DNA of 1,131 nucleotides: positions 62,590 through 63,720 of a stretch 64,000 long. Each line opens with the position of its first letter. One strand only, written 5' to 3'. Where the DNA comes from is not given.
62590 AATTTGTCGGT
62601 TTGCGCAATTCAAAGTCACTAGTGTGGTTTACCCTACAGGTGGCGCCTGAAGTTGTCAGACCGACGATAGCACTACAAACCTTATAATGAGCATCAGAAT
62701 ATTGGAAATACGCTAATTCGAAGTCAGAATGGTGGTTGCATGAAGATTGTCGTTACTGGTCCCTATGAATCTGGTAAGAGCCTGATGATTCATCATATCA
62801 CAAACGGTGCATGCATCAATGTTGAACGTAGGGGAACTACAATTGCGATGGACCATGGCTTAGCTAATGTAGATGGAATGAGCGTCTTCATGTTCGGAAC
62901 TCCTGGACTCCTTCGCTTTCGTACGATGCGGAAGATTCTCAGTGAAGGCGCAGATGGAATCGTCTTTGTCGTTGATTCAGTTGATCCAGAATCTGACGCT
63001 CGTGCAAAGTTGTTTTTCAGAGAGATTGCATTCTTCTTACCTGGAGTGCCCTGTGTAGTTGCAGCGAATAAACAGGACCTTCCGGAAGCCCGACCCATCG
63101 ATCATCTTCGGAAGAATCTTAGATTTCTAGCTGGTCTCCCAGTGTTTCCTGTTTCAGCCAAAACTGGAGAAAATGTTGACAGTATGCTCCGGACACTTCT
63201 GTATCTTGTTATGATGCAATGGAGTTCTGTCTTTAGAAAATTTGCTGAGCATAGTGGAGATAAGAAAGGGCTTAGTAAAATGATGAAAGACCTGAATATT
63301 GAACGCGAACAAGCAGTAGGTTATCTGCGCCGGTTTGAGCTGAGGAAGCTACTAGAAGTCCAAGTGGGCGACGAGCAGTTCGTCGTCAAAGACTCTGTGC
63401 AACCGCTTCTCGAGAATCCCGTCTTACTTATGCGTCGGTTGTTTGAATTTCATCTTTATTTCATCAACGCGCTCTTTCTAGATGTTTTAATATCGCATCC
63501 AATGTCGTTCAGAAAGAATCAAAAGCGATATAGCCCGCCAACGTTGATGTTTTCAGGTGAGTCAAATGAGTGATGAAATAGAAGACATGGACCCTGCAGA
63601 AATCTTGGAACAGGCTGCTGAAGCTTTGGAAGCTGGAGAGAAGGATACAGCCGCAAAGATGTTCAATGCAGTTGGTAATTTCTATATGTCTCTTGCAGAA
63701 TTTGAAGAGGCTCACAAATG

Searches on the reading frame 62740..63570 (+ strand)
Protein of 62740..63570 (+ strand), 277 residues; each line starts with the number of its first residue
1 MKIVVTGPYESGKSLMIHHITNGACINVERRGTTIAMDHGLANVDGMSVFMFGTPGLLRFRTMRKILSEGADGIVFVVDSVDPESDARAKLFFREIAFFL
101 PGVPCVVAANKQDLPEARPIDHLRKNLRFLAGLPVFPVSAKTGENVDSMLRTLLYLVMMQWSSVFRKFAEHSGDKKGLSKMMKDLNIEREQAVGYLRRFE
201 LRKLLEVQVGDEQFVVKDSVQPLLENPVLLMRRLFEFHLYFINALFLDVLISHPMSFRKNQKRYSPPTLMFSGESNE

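Call 35: search_protein_families(library=pfam, proteins=[window:62740-63570:+], max_evalue=0.00001)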
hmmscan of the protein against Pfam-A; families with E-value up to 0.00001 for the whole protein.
window:62740-63570:+ (277 aa): 7 families
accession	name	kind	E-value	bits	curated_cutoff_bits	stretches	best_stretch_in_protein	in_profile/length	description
PF00071.28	Ras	-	5e-10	39.6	21.6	1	2-154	1-157/162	Ras family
PF00009.33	GTP_EFTU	-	5.6e-08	33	26.5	1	30-154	52-183/188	Elongation factor Tu GTP binding domain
PF01926.29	MMR_HSR1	-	5.8e-08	33.3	21.9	1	2-111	1-113/113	50S ribosome-binding GTPase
PF00025.27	Arf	-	7.5e-08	32.5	22.3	1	1-153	15-170/174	ADP-ribosylation factor family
PF09439.16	SRPRB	-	1.7e-07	31.2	25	1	2-127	5-134/178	Signal recognition particle receptor beta subunit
PF03029.23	ATP_bind_1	-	5.2e-07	30.1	27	1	30-164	65-213/240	Conserved hypothetical ATP binding protein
PF02421.24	FeoB_N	-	5.3e-07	29.7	27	1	2-151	2-154/156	Ferrous iron transport protein B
